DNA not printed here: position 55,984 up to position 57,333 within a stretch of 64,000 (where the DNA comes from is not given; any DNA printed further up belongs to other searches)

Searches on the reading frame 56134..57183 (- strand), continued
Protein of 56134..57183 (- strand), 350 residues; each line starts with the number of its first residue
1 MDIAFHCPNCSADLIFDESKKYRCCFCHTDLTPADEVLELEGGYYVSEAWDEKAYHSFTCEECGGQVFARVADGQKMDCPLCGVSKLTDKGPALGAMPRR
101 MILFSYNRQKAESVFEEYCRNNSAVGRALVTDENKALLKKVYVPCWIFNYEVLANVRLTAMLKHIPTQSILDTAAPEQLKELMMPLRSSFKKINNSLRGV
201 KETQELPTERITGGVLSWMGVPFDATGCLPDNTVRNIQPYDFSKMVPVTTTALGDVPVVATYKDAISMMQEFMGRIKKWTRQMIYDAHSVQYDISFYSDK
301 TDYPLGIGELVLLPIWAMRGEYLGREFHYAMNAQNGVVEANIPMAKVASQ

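Call 79: find_encoding_contigs(protein=P0062, flank=10000, max_places=3)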
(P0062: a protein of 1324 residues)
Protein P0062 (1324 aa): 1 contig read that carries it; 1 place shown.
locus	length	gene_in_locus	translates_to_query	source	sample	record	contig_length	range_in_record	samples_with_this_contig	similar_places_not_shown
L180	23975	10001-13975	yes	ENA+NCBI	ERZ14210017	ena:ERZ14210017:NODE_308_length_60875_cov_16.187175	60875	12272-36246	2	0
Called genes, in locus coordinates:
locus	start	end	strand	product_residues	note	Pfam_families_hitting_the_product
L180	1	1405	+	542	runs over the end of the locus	PF08792:A2L_zn_ribbon (faint)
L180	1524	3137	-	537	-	PF00009:GTP_EFTU, PF22042:EF-G_D2, PF03144:GTP_EFTU_D2, PF16658:RF3_C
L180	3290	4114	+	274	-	PF01936:NYN, PF12872:OST-HTH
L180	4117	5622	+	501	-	PF02446:Glyco_hydro_77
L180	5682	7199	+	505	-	PF00370:FGGY_N, PF02782:FGGY_C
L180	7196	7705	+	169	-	-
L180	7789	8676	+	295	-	PF03547:Mem_trans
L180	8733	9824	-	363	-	PF13302:Acetyltransf_3, PF00583:Acetyltransf_1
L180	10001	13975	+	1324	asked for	-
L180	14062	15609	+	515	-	-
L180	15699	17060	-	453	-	PF00232:Glyco_hydro_1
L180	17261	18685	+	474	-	PF13439:Glyco_transf_4, PF13579:Glyco_trans_4_4, PF00534:Glycos_transf_1, PF13692:Glyco_trans_1_4, PF13524:Glyco_trans_1_2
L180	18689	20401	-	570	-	PF25323:6TM_PilS (weak), PF00563:EAL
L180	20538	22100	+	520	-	PF13396:PLDc_N (faint), PF13091:PLDc_2, PF00614:PLDc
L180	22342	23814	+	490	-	PF03976:PPK2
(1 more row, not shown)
